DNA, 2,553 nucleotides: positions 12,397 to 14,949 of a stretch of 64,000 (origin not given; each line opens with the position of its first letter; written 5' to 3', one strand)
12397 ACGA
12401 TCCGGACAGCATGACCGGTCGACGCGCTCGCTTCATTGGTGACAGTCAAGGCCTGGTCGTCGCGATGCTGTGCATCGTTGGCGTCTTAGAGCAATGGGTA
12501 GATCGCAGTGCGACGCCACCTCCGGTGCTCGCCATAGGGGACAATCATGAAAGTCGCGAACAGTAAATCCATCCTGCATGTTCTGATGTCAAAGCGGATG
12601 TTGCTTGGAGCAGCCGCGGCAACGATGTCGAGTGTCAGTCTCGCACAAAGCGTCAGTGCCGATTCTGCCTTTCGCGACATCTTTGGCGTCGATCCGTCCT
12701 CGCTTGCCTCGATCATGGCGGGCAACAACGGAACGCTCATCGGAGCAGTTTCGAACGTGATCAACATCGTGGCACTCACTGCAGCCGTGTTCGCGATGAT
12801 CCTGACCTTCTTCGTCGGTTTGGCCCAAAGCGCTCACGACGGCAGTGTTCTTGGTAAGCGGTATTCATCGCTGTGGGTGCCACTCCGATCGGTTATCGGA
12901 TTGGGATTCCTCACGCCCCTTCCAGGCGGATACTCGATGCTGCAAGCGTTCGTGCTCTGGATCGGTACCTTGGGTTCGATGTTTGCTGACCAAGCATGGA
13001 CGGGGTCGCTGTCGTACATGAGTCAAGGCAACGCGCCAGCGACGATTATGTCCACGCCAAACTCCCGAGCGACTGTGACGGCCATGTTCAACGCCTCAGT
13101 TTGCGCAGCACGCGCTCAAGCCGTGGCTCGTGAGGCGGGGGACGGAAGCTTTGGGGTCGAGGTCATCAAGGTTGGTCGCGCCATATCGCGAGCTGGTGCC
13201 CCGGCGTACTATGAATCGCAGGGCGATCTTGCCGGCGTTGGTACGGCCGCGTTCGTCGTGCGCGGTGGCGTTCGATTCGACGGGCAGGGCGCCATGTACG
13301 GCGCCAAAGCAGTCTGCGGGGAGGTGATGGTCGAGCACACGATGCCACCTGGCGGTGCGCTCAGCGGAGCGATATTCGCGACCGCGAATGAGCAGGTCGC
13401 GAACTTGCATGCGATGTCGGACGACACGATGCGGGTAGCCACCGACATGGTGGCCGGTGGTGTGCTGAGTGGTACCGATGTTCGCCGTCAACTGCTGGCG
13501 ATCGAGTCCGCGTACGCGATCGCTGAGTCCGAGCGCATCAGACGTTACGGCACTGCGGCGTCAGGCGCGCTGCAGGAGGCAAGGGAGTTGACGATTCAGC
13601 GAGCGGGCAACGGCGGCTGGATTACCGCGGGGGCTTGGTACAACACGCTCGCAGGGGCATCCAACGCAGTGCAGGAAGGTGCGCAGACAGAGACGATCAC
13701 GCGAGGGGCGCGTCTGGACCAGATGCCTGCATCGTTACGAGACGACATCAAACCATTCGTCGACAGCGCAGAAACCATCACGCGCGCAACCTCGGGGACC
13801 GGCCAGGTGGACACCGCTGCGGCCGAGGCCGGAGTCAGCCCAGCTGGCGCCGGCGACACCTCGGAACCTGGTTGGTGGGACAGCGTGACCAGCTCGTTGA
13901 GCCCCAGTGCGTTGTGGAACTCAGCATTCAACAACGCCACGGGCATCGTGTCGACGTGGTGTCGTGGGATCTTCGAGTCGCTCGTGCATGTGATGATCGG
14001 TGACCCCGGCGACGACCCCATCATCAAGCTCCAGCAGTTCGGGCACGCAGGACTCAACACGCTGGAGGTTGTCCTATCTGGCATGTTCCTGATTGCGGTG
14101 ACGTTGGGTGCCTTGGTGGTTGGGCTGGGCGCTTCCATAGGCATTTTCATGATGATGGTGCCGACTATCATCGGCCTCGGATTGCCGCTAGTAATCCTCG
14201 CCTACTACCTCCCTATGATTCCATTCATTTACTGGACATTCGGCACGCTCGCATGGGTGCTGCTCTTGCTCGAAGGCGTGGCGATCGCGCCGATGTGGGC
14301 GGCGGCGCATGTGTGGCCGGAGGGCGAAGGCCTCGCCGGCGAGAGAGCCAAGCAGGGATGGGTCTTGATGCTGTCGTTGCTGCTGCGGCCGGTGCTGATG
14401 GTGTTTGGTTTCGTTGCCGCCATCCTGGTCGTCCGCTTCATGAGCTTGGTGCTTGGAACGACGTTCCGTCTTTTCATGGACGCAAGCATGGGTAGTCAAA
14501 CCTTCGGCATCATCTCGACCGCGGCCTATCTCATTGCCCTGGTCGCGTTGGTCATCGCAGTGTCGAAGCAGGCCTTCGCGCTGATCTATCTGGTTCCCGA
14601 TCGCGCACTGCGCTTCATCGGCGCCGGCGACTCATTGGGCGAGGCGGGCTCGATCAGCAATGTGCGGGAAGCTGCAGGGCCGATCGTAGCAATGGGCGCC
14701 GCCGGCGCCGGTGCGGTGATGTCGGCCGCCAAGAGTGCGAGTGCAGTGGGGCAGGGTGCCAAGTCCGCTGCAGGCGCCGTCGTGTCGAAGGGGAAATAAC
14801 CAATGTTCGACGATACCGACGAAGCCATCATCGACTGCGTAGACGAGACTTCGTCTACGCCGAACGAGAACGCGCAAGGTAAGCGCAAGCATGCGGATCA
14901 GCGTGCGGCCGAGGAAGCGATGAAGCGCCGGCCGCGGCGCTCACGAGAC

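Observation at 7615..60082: Element-wide 26-bp inverted-repeat operator family (GTGYGTA-N12-TACRCAC) overlapping -10 elements of at least six promoters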

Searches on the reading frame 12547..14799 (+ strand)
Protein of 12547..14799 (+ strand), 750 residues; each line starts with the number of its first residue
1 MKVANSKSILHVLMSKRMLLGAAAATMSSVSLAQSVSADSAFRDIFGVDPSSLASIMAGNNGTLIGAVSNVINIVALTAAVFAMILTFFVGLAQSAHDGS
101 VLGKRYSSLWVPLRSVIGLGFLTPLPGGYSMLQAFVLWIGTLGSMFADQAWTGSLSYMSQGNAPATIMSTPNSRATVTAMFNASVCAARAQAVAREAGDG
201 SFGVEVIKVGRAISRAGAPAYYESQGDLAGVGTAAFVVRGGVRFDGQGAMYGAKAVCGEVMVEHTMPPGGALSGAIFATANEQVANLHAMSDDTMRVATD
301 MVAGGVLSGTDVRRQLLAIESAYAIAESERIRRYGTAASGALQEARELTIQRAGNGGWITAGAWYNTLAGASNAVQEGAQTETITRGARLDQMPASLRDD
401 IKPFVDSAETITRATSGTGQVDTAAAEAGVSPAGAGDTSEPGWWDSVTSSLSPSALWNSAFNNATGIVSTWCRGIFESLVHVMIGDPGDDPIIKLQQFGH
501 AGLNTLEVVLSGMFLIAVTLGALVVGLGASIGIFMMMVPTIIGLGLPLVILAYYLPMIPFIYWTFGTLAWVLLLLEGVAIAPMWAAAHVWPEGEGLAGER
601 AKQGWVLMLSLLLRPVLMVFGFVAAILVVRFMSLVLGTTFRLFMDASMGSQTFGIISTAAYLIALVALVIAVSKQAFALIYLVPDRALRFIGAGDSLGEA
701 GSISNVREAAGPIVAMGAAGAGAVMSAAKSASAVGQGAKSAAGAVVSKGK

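Call 11: search_protein_families(library=ncbifam, proteins=[window:12547-14799:+], max_evalue=0.01)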
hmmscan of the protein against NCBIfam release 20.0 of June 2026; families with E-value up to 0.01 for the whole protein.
window:12547-14799:+ (750 aa): 2 families
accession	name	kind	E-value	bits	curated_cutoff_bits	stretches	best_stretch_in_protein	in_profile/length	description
TIGR04346.1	DotA_TraY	subfamily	4.3e-95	319.7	100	1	39-692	3-656/656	DotA/TraY family protein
NF033886.1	T4SS_DotA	equivalog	3.1e-70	238.1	500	2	318-693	350-787/790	type IVB secretion system protein DotA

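Call 12: search_dna_similar(query=window:12547-14799:+, collection=plasmids, mode=protein, max_rows=25)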
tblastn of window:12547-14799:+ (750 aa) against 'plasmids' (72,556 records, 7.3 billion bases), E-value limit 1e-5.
Records with a match: 2677; places in all: 2693; records where one place covers at least 80% of the query: 53.
Best place of each record, by identity: <60% 2677.
By first word of the organism name: Escherichia 1298; Salmonella 436; Klebsiella 346; Shigella 109; Serratia 98; Pseudomonas 97; Enterobacter 55; Citrobacter 42; Xanthomonas 35; Acetobacter 21; and 54 more.
By predicted mobility (MOB-suite, as given by PLSDB): conjugative 2286; non-mobilizable 228; mobilizable 163.
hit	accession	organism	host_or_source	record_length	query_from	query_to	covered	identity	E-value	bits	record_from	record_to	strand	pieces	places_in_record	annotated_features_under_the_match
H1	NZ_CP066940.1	Xanthomonas campestris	Brassica oleracea var. gemmifera,Cell ...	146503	40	693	87%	29.1%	9e-35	150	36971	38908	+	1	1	DotA/TraY family protein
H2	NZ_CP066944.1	Xanthomonas campestris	Brassica oleracea var. capitata,Cell ...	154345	40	693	87%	29.1%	9e-35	150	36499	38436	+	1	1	DotA/TraY family protein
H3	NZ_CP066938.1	Xanthomonas campestris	Brassica oleracea var. capitata,Cell ...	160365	40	693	87%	29.1%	9e-35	150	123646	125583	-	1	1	DotA/TraY family protein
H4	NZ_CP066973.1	Xanthomonas campestris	Brassica oleracea var. capitata,Cell ...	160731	40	693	87%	29.1%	9e-35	150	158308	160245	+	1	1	DotA/TraY family protein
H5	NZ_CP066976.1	Xanthomonas campestris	Brassica oleracea var. capitata,Cell ...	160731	40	693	87%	29.1%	9e-35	150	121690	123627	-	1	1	DotA/TraY family protein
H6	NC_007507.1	Xanthomonas euvesicatoria pv. vesicatoria str. 85-10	-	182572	40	693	87%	29.1%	2e-34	149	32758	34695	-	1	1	DotA/TraY family protein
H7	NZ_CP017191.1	Xanthomonas euvesicatoria pv. vesicatoria str. 85-10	pepper plant,single cell,infected ...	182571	40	693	87%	29.1%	2e-34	149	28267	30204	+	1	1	DotA/TraY family protein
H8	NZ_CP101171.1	Xanthomonas campestris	Brassica rapa subsp. pekinensis,Plant ...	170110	40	693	87%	29.0%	1e-34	150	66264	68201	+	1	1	DotA/TraY family protein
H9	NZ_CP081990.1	Xanthomonas campestris pv. campestris str. CN05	Brassica rapa subsp. pekinensis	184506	40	693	87%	29.0%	1e-34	150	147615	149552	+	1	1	DotA/TraY family protein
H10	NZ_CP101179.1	Xanthomonas campestris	-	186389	40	693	87%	28.8%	3e-34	149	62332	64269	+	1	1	DotA/TraY family protein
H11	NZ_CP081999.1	Xanthomonas campestris pv. campestris str. CN13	-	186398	40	693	87%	28.8%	3e-34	149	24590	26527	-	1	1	DotA/TraY family protein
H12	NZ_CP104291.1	Stenotrophomonas maltophilia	water,freshwater stream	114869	40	693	87%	28.3%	1e-33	147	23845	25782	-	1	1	DotA/TraY family protein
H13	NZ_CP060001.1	Xanthomonas citri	Citrus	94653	42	701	88%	25.2%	1e-30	137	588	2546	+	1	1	DotA/TraY family protein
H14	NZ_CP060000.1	Xanthomonas citri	Citrus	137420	42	701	88%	25.2%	1e-30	137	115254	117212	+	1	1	DotA/TraY family protein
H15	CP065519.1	Stenotrophomonas rhizophila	Kandelia candel (mangrove),cell culture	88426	22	707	91%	23.5%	2e-20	104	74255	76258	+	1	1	record has no annotation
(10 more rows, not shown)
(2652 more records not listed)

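Call 13: find_related_loci(query=window:12547-14799:+, collection=genome_contigs, flank=10000)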
Query window:12547-14799:+ (750 aa) in genome_contigs; peptide patterns used: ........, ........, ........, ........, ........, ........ (x = any residue, [..] = any of these).
85 stretches matched a pattern, but none encodes a relative of the query by tblastn (E <= 1e-3).

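Call 14: find_homologous_proteins(query=window:12547-14799:+, max_evalue=1e-20)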
Query window:12547-14799:+ (750 aa): 9 proteins with E <= 1e-20 among 8000 candidates.
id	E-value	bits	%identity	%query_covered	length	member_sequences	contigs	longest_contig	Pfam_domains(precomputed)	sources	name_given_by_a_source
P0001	0.0e+0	1595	100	100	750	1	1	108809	-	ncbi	-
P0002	1.3e-257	875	60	94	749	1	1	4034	-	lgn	-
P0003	1.4e-256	871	57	95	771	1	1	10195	-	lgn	-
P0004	2.5e-196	672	49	94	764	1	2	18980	-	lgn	-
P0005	1.3e-190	653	50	90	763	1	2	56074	-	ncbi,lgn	-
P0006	8.4e-182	624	51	87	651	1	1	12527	-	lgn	-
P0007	6.8e-120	419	39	92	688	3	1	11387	-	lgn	-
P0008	8.7e-87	310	31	94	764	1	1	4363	-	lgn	-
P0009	1.3e-31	128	26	54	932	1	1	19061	-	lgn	-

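Call 15: find_encoding_contigs(protein=P0001, flank=10000, max_places=3)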
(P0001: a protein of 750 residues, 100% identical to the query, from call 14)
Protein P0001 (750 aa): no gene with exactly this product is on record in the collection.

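Call 16: find_encoding_contigs(protein=P0005, flank=10000, max_places=3)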
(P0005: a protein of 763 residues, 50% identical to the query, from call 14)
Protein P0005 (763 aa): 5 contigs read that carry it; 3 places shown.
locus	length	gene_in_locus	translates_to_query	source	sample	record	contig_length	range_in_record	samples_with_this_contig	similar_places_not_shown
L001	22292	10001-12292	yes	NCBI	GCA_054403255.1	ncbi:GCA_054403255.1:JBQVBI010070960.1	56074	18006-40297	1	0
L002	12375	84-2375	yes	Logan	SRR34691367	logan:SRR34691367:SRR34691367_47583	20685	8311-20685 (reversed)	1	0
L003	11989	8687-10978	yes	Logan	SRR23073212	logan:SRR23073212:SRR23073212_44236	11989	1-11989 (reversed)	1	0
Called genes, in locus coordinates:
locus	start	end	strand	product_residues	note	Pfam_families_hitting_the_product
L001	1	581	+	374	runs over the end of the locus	-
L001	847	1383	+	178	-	-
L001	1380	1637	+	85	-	-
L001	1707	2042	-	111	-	PF03091:CutA1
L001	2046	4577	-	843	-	PF12696:TraG-D_C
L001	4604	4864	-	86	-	-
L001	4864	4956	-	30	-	-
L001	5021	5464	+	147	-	-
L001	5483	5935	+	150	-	-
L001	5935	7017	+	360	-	-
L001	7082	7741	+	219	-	-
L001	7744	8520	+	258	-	PF01751:Toprim (weak)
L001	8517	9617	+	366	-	PF01131:Topoisom_bac (faint)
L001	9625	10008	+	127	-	-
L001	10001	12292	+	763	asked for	-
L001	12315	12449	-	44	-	-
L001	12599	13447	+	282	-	PF18821:LPD7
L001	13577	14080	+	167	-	-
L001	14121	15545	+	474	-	PF07804:HipA_C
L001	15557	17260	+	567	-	-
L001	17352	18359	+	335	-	PF12281:NTP_transf_8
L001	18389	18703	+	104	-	-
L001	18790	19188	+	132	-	PF13560:HTH_31 (weak)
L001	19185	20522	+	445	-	PF13657:Couple_hipA, PF07804:HipA_C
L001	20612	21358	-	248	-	PF08843:AbiEii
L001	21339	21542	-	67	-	-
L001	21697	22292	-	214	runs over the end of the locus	-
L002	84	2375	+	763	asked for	-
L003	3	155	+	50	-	?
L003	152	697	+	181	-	-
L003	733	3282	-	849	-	PF12696:TraG-D_C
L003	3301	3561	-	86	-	-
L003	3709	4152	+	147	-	-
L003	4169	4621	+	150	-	-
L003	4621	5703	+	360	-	-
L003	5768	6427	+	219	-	-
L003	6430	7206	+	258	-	PF01751:Toprim (weak)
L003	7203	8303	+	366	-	PF01131:Topoisom_bac (faint)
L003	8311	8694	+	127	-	-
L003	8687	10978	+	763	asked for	-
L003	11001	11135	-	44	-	-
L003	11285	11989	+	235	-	?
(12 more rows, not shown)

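Call 20: find_encoding_contigs(protein=P0003, flank=10000, max_places=3)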
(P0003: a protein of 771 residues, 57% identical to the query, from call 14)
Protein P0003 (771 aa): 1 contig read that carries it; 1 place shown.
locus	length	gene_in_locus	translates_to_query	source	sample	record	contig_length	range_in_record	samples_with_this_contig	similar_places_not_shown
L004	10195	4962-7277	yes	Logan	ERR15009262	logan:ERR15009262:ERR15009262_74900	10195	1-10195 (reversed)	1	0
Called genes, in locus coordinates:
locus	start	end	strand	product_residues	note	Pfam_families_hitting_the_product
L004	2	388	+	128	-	?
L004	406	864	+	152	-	-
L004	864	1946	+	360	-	-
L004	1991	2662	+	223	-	-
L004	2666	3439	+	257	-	PF01751:Toprim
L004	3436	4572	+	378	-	PF01131:Topoisom_bac (faint)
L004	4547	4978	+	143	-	-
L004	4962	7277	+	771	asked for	-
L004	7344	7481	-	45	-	-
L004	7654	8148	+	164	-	PF13560:HTH_31 (weak)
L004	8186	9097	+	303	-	PF18821:LPD7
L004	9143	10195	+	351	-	?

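Call 21: find_encoding_contigs(protein=P0004, flank=10000, max_places=3)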
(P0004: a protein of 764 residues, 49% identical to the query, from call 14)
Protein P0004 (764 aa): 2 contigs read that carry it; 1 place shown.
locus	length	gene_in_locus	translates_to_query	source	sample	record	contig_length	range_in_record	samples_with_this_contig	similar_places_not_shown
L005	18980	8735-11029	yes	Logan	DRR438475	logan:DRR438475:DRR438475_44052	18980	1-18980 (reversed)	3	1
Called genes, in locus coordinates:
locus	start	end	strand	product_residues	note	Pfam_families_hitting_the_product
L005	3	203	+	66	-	?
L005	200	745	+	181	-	-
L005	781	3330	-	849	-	PF12696:TraG-D_C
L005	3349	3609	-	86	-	-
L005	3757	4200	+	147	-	-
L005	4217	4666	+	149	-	-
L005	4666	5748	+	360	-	-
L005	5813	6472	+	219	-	-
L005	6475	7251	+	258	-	PF01751:Toprim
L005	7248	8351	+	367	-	PF01131:Topoisom_bac (weak)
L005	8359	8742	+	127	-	-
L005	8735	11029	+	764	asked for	-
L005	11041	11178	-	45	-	-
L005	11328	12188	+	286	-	PF18821:LPD7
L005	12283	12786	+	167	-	-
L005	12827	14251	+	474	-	PF07804:HipA_C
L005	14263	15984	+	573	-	-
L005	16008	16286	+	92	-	-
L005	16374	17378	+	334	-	PF12281:NTP_transf_8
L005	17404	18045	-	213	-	-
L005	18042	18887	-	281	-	PF08843:AbiEii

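Call 22: find_encoding_contigs(protein=P0006, flank=10000, max_places=3)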
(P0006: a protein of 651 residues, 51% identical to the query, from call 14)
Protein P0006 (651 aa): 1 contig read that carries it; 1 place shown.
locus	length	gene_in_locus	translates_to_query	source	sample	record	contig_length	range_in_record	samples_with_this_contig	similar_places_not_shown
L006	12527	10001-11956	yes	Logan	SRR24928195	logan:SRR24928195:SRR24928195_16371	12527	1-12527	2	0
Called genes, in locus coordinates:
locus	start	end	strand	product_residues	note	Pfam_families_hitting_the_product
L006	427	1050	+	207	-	-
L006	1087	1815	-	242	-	PF10544:T5orf172, PF13455:MUG113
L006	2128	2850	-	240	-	-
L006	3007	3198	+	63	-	-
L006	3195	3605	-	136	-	-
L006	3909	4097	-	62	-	PF24806:DUF7706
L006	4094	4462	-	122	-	-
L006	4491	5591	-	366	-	-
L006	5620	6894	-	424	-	PF07963:N_methyl (weak)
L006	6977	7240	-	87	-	-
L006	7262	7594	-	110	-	-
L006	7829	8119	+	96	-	-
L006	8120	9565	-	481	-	PF03389:MobA_MobL, PF18821:LPD7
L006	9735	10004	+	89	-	-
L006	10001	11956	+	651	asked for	-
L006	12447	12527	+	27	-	?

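Call 23: find_encoding_contigs(protein=P0007, flank=10000, max_places=3)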
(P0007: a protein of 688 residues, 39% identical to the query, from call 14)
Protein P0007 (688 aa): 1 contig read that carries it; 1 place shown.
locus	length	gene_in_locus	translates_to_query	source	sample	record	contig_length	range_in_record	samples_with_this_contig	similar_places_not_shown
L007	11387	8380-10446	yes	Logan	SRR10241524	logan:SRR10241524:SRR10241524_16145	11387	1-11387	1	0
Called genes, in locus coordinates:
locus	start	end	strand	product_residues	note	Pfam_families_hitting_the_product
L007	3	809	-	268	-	?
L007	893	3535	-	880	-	PF12696:TraG-D_C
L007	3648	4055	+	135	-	-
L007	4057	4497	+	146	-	-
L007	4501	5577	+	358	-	-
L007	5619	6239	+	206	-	-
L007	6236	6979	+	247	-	PF01751:Toprim (weak)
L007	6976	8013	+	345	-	PF01131:Topoisom_bac (faint)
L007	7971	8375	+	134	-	-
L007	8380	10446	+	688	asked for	-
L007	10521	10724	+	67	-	-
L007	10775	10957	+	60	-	-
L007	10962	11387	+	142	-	?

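Call 30: list_cluster_members(proteins=[P0001, P0005])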
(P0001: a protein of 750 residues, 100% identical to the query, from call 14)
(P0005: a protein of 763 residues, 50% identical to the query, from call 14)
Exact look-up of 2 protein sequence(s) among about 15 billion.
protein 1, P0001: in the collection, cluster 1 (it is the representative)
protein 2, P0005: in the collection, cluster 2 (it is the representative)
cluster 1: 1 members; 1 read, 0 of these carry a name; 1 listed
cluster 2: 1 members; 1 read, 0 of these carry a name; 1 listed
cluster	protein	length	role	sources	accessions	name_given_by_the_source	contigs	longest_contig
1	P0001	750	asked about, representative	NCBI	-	-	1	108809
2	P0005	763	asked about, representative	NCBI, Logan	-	-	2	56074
